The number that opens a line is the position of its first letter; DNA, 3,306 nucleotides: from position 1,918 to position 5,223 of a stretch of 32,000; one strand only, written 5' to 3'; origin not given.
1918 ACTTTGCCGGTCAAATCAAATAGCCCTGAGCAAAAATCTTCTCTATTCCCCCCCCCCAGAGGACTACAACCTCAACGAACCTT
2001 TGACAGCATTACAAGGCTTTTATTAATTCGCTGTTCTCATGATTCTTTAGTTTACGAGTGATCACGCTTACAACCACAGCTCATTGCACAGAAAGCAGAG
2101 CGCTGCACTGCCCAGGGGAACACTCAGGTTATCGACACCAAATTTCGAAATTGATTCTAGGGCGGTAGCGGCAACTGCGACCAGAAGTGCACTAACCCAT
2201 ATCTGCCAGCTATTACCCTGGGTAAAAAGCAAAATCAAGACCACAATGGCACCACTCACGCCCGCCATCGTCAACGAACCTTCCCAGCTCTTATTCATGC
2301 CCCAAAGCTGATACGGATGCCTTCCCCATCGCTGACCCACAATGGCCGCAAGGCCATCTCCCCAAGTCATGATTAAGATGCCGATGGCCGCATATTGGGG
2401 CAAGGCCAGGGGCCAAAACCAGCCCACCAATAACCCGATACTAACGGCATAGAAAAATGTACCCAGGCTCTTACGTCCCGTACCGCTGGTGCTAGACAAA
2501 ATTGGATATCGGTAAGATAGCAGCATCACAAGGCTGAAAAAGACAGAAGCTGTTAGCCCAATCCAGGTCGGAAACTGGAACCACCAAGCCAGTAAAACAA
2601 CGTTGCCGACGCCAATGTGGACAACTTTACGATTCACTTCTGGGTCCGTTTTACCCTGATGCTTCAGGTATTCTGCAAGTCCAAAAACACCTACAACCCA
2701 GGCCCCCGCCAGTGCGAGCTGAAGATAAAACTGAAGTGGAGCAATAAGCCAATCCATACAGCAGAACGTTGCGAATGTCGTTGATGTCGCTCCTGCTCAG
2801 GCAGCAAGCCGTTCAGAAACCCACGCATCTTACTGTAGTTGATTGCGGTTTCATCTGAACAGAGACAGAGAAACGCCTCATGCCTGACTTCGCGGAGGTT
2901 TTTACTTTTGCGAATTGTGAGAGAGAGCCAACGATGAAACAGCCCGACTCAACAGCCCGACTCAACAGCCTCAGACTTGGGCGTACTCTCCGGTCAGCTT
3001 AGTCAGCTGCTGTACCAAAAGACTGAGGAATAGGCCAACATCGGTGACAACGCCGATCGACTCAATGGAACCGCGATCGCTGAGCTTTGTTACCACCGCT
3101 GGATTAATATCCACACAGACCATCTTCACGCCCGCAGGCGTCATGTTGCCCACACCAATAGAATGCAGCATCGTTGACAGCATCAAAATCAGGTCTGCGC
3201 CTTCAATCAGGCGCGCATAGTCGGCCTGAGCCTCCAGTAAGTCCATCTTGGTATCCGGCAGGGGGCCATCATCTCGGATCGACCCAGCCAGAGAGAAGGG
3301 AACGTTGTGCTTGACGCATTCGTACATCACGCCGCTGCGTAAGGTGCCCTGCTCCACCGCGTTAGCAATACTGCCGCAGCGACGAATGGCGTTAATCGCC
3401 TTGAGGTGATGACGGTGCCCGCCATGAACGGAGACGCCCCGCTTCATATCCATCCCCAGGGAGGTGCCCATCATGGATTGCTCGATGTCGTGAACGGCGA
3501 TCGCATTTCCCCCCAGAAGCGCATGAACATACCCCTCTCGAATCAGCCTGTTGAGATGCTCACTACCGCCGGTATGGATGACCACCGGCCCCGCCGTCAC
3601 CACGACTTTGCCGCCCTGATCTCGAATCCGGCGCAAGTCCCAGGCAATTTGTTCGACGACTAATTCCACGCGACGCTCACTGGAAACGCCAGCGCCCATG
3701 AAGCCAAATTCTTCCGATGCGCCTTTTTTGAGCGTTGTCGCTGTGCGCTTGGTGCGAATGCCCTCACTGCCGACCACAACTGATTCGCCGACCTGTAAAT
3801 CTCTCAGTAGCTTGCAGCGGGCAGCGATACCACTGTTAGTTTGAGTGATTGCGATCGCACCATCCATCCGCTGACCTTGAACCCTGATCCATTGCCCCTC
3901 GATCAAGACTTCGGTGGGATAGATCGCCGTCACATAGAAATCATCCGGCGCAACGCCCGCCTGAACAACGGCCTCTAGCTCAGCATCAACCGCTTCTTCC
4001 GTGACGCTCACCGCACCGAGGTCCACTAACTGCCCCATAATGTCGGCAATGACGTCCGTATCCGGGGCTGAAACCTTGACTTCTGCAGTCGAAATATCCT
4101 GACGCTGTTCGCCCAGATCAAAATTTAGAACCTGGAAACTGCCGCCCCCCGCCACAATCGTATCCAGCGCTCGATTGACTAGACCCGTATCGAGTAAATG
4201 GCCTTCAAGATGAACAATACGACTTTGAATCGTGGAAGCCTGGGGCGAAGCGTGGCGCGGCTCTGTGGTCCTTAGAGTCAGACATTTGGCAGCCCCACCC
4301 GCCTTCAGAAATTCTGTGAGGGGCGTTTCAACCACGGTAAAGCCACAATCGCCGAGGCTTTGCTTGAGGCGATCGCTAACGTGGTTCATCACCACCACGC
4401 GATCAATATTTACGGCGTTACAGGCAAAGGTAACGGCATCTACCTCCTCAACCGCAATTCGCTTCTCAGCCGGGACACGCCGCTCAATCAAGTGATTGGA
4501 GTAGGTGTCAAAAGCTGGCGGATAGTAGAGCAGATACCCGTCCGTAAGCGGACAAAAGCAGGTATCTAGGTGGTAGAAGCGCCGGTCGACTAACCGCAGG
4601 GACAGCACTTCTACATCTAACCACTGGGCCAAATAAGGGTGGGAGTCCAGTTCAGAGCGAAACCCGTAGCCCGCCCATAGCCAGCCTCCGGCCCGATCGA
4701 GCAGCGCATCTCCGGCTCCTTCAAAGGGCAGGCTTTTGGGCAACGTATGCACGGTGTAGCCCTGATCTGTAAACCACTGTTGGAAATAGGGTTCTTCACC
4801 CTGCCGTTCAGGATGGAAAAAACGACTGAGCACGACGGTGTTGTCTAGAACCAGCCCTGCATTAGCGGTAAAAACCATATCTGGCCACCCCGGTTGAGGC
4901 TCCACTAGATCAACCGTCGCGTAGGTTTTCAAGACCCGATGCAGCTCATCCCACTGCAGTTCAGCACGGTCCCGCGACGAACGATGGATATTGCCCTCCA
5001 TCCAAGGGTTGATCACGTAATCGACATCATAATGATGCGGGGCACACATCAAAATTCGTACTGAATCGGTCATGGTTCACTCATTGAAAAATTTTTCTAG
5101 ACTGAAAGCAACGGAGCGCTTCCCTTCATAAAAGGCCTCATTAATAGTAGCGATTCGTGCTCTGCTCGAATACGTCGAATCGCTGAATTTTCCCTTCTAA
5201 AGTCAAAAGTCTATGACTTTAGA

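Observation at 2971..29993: All enzymatic steps from cyanophycin to glutamate are co-localised in one 27-kb neighbourhood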

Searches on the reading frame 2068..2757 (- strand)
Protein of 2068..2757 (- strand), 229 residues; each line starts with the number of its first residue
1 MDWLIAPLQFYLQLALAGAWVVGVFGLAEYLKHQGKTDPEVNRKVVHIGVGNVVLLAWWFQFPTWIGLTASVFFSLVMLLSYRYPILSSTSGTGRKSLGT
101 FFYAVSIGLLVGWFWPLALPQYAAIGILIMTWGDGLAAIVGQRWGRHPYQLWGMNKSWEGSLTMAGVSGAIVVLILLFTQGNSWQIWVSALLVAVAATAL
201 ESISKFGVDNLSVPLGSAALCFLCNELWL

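Call 3: search_protein_families(library=pfam, proteins=[window:2068-2757:-])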
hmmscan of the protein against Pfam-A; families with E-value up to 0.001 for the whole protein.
window:2068-2757:- (229 aa): 1 family
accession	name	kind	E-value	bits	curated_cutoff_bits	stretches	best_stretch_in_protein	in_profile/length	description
PF01148.25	CTP_transf_1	-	5.3e-05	23.6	24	1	19-197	29-210/264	Cytidylyltransferase family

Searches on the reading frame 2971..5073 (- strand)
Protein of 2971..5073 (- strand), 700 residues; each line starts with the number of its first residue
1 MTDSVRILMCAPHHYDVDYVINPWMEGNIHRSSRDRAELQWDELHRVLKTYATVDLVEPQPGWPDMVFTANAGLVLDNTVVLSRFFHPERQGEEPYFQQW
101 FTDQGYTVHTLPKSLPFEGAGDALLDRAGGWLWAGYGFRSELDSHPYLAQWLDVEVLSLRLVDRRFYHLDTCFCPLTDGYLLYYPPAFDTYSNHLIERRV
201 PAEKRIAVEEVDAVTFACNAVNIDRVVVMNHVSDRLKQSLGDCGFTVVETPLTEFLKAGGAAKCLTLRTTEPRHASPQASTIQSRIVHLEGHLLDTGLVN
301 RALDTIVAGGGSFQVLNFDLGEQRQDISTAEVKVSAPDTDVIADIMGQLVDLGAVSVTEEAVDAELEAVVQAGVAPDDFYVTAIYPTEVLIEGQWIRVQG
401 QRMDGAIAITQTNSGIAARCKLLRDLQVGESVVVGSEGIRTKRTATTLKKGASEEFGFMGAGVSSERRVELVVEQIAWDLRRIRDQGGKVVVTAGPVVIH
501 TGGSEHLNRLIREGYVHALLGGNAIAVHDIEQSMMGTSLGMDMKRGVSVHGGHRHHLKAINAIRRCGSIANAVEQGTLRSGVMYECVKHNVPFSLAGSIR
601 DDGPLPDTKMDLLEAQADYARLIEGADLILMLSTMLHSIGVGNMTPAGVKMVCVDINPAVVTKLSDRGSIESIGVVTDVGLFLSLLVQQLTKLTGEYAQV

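Call 3: search_protein_families(library=pfam, proteins=[window:2971-5073:-])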
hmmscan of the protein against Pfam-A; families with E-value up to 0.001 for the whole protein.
window:2971-5073:- (700 aa): 3 families
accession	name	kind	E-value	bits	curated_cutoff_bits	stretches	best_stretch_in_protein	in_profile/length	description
PF21570.3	ArgZ-like_C_2nd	-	1.4e-101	339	27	1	474-686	1-213/213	Arginine dihydrolase ArgZ-like, C-terminal, Rossmann fold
PF04455.17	Saccharop_dh_N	-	1.7e-30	105.8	23.5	1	285-385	2-100/100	LOR/SDH bifunctional enzyme conserved region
PF21571.2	ArgZ-like_C_1st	-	7.9e-25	87.1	27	1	386-473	1-84/84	Arginine dihydrolase ArgZ-like, C-terminal, first region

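Call 5: search_protein_families(library=ncbifam, proteins=[window:2971-5073:-])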
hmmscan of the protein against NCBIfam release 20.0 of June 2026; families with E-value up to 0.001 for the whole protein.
window:2971-5073:- (700 aa): 8 families
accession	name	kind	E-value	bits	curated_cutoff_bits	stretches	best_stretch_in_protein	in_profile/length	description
NF052231.1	bifunc_ArgZ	exception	0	1353.4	1025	1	1-694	1-696/696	bifunctional arginine dihydrolase/ornithine cyclodeaminase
TIGR00300.1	TIGR00300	equivalog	1.4e-176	587.3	410.8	1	282-693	1-407/407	ornithine cyclodeaminase, nickel-pincer nucleotide-dependent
NF052232.1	Arg_dihydro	equivalog_domain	1.1e-158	526.5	450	1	4-268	2-266/266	arginine dihydrolase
NF052526.1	ODC_var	equivalog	9.2e-82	274.7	440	1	359-691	19-362/364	putative NPN-dependent ornithine cyclodeaminase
NF045659.1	DiMArgaseDdahMtb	equivalog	3.2e-72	243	300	1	5-267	24-281/283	dimethylargininase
NF045660.1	DiMthArgaseDdahStm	equivalog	1.1e-15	58.1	340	1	34-268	26-248/249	dimethylargininase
NF052581.1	GSU2086_dom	subfamily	5.6e-07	29.4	250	1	473-538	48-113/301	GSU2086 family protein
NF045658.1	DiMArgaseDdah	equivalog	0.00069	19.5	450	0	32-268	26-253/254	dimethylargininase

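Call 13: find_encoding_contigs(protein=window:2971-5073:-, flank=10000, max_places=6)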
Protein window:2971-5073:- (700 aa): no gene with exactly this product is on record in the collection.
